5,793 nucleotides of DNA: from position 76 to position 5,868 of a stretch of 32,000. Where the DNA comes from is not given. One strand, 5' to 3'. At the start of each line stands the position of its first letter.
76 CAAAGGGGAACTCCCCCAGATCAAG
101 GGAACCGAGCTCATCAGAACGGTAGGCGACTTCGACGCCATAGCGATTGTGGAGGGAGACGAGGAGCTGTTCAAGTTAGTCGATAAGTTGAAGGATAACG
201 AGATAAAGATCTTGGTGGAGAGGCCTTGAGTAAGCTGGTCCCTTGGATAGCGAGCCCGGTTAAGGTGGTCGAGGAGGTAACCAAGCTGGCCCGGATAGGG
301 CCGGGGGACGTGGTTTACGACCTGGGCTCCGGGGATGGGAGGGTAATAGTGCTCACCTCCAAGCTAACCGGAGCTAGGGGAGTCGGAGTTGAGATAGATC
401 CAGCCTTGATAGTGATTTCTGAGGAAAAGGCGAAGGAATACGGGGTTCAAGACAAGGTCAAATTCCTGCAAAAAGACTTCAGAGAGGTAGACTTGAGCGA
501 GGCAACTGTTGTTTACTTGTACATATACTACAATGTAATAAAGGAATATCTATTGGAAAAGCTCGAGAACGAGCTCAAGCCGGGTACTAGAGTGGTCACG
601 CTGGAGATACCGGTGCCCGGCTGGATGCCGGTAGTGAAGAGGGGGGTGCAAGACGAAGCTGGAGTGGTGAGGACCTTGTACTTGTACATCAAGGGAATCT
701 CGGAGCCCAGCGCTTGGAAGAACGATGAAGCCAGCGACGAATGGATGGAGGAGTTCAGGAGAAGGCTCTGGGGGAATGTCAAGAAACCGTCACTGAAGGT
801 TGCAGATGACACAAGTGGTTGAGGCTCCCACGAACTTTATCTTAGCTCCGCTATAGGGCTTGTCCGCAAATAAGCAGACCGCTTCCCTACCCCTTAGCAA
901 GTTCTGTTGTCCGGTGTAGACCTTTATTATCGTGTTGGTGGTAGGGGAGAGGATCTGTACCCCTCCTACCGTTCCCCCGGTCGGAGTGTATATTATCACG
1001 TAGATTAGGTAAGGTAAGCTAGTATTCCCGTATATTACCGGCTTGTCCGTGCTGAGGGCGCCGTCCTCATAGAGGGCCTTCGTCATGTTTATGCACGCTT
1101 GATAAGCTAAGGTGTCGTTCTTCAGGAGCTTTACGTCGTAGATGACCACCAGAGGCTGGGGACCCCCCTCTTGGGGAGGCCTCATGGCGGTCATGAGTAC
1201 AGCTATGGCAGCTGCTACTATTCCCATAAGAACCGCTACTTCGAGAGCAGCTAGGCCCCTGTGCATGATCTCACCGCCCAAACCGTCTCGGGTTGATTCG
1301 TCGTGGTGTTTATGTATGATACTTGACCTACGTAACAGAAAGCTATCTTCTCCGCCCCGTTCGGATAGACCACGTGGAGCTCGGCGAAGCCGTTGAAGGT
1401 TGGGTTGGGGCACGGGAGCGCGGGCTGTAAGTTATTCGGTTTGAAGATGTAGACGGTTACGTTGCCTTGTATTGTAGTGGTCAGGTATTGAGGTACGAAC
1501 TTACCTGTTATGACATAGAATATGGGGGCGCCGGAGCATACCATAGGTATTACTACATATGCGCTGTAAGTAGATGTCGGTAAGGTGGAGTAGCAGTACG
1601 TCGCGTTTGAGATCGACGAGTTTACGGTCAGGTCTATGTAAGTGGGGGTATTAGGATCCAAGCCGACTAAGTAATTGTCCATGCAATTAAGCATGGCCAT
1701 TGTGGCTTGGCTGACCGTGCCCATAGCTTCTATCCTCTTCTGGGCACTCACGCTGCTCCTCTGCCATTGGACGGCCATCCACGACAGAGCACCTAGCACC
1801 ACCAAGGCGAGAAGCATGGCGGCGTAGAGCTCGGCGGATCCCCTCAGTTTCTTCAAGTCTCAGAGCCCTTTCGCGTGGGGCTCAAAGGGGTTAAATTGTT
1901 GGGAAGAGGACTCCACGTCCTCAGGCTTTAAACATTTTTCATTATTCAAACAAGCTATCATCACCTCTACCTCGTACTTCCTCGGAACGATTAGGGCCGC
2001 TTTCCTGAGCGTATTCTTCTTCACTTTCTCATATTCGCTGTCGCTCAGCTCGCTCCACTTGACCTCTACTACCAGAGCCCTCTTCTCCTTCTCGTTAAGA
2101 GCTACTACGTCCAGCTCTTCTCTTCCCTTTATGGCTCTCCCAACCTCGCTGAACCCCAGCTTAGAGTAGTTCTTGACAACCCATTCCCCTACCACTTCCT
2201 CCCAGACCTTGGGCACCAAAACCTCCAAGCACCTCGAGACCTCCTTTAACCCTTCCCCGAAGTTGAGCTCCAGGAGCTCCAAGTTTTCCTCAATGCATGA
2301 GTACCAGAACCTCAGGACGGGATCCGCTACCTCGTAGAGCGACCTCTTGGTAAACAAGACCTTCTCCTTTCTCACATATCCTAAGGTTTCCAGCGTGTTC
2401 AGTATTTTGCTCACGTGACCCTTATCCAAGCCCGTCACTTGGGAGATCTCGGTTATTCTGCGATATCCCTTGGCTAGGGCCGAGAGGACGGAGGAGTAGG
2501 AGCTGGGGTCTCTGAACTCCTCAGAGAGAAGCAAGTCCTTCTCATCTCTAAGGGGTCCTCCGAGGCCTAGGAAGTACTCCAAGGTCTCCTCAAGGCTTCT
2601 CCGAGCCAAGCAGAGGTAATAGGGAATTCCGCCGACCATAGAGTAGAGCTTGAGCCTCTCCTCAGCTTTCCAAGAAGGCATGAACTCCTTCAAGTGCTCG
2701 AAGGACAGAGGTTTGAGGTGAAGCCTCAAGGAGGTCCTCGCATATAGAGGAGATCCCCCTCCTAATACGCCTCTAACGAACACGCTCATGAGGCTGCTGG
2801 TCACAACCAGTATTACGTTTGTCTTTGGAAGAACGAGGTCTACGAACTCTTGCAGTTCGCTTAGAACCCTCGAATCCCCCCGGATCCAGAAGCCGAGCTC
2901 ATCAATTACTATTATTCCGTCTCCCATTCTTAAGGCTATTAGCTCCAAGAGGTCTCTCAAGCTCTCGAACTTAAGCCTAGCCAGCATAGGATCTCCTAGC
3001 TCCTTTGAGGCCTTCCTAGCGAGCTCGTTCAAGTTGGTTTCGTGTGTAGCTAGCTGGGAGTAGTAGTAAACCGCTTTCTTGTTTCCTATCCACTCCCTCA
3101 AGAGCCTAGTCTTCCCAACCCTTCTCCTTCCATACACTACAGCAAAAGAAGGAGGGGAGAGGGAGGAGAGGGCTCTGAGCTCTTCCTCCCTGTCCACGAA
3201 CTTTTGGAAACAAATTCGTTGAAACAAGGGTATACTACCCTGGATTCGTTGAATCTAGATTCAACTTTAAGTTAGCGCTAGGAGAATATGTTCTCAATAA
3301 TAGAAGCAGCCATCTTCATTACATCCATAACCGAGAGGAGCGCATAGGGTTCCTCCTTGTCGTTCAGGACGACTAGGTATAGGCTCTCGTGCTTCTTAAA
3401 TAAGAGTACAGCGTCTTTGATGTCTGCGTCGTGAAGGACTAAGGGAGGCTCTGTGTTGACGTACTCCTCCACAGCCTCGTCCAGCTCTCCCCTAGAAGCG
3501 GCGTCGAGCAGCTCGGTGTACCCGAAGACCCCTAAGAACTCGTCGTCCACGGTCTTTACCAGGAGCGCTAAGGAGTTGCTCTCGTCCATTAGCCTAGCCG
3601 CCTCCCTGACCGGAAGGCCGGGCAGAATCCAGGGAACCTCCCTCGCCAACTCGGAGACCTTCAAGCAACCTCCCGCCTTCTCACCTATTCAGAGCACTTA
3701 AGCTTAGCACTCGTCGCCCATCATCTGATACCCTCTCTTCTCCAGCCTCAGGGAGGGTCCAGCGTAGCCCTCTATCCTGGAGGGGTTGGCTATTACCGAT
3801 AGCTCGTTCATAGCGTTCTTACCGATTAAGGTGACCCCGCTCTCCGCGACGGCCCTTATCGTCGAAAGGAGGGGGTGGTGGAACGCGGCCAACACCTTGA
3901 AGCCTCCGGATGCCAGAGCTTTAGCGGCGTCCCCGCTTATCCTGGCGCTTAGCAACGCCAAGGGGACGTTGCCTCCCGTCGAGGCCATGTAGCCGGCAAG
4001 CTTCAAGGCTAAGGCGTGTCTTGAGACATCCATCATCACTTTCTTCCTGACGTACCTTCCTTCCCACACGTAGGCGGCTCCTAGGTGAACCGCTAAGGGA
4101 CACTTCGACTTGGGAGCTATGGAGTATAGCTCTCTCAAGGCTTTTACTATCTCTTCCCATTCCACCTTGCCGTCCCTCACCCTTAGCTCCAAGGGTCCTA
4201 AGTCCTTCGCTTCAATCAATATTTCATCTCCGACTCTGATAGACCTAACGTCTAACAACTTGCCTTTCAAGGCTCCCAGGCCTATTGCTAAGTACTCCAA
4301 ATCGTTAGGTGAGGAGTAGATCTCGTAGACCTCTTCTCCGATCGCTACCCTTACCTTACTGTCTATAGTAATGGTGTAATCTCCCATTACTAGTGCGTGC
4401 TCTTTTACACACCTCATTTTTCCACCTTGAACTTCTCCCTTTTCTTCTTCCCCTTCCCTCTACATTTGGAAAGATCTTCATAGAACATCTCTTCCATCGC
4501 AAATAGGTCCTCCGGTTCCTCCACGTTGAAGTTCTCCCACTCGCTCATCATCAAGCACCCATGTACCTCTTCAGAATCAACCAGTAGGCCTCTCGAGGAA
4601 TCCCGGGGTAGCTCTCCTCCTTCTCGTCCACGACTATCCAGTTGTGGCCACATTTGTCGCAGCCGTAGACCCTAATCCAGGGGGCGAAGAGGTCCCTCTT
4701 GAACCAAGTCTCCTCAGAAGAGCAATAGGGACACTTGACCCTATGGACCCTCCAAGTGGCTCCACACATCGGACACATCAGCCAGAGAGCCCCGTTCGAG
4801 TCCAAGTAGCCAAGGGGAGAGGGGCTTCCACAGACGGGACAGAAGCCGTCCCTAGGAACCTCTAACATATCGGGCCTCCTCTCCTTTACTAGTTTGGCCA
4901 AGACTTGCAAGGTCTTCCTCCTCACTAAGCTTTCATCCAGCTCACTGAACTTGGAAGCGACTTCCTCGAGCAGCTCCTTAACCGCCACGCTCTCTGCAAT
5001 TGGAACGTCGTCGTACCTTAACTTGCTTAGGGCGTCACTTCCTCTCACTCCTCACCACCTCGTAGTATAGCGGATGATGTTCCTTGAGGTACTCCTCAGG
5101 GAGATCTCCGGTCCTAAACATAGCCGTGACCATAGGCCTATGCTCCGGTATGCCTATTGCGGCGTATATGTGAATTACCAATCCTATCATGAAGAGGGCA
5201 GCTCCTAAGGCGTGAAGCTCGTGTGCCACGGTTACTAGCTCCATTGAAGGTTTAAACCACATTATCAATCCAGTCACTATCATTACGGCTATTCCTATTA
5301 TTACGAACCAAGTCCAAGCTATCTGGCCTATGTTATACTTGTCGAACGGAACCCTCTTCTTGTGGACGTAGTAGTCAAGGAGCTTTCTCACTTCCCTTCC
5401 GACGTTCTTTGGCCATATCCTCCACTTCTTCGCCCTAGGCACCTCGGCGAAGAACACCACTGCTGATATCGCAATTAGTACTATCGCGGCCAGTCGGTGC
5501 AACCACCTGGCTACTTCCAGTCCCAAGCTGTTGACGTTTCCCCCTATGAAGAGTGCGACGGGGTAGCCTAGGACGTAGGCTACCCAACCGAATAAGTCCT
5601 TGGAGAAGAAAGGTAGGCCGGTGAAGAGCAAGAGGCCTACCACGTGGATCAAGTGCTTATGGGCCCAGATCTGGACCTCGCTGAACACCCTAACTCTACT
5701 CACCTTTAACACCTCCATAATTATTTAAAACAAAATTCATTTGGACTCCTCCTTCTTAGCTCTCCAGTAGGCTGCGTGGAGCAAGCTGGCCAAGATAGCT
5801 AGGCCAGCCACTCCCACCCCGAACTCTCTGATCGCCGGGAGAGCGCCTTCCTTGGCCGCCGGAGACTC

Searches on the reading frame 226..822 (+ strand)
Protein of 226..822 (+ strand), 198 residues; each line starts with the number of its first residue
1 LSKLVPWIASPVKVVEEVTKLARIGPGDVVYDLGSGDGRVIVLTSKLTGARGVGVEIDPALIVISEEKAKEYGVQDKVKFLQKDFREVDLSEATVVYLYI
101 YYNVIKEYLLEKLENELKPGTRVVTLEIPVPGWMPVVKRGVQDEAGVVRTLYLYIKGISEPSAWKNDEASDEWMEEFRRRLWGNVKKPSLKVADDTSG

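Call 87: search_protein_families(library=padloc, proteins=[window:226-822:+], max_evalue=0.001)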
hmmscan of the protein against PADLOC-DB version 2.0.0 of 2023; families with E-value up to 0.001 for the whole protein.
window:226-822:+ (198 aa): 2 families
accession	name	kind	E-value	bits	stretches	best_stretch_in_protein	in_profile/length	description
PDLC04134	mad2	-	8.7e-18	62.4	1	8-153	273-425/492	mads_2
PDLC03222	MTase_II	-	7.8e-07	26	1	22-100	151-229/602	Type II methyltransferase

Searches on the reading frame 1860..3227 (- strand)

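Call 44: search_protein_families(library=pfam, proteins=[window:1860-3227:-], max_evalue=0.001)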
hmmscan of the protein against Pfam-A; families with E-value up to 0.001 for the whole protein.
window:1860-3227:- (455 aa): 9 families
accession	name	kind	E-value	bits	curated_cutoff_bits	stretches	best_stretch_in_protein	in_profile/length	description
PF01637.24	ATPase_2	-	1e-24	88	33.2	1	10-205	1-222/225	ATPase domain predominantly from Archaea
PF03008.20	DUF234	-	3.9e-14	53.3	22.5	1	308-402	1-100/100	Archaea bacterial proteins of unknown function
PF09339.16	HTH_IclR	-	4.4e-08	33.2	22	1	247-288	8-51/52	IclR helix-turn-helix domain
PF13401.12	AAA_22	-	1.6e-07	32.1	27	1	26-146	5-126/130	AAA domain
PF12802.13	MarR_2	-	3.1e-06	27.7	27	1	245-290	8-55/61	MarR family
PF24409.1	wHTH-PRTase_assc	-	1.5e-05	25.3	27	1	247-288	3-44/83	wHTH-PRTase associated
PF13173.12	AAA_14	-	5.6e-05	23.6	27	1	29-178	5-127/129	AAA domain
PF01022.26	HTH_5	-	6.6e-05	23.1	22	1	247-287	7-47/47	Bacterial regulatory protein, arsR family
PF01978.25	TrmB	-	7e-05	23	25.6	1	251-303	18-67/68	Sugar-specific transcriptional regulator TrmB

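Call 53: search_protein_families(library=padloc, proteins=[window:1860-3227:-], max_evalue=0.001)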
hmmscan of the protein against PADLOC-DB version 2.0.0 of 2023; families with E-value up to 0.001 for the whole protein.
window:1860-3227:- (455 aa): 10 families
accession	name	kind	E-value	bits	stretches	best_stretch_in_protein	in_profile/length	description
PDLC04984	PDC-S27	-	2.4e-36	123.6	1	9-317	3-331/474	-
PDLC04985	PDC-S27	-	1.4e-19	68.4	1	25-390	24-415/484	-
PDLC04789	PDC-S01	-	1.1e-08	32.6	1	18-282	9-240/375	-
PDLC01848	CARF3--CARF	-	3e-06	25.1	1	245-297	140-191/197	-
PDLC04787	PDC-S01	-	3.6e-05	20.8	1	9-218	9-198/412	-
PDLC01044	Csa3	-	3.8e-05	21.7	1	245-295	139-189/194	Type I-A associated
PDLC01438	Csa3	-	6.6e-05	21.1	1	246-337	152-209/305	"CAS-I,CAS-II,CAS-III,CAS-IV,CAS-V,CAS-VI; associated_signaling"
PDLC02933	PRTase_III-A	-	0.00072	17.2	0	239-295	281-335/368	-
PDLC01434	CasR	-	0.00085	17.2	0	246-289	132-175/191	"CAS-I,CAS-II,CAS-III,CAS-IV,CAS-V,CAS-VI; associated_signaling"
PDLC01268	CasR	-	0.0009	17.2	0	245-290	127-174/179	"CAS-I,CAS-II,CAS-III,CAS-IV,CAS-V,CAS-VI; associated_signaling"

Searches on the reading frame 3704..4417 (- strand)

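Call 44: search_protein_families(library=pfam, proteins=[window:3704-4417:-], max_evalue=0.001)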
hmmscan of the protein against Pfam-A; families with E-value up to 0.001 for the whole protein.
window:3704-4417:- (237 aa): 1 family
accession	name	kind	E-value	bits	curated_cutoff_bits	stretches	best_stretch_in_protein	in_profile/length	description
PF02634.21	FdhD-NarQ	-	2.7e-09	37.6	27.2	1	81-215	102-236/237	FdhD/NarQ family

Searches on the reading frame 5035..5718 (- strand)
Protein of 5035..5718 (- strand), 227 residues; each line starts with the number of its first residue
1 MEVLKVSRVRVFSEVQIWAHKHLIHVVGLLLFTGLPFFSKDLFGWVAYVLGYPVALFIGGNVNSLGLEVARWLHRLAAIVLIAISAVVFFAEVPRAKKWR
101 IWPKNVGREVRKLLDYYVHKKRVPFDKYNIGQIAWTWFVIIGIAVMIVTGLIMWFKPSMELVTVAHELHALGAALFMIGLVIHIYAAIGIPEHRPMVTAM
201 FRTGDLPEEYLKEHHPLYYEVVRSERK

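Call 44: search_protein_families(library=pfam, proteins=[window:5035-5718:-], max_evalue=0.001)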
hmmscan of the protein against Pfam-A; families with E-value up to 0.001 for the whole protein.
window:5035-5718:- (227 aa): 2 families
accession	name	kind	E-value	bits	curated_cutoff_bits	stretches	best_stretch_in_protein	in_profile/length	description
PF01292.26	Ni_hydr_CYTB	-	7.7e-15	55.6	30.1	1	13-188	3-163/179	Prokaryotic cytochrome b561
PF14358.11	DUF4405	-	0.00039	21.3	26.7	1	135-186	2-64/66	Domain of unknown function (DUF4405)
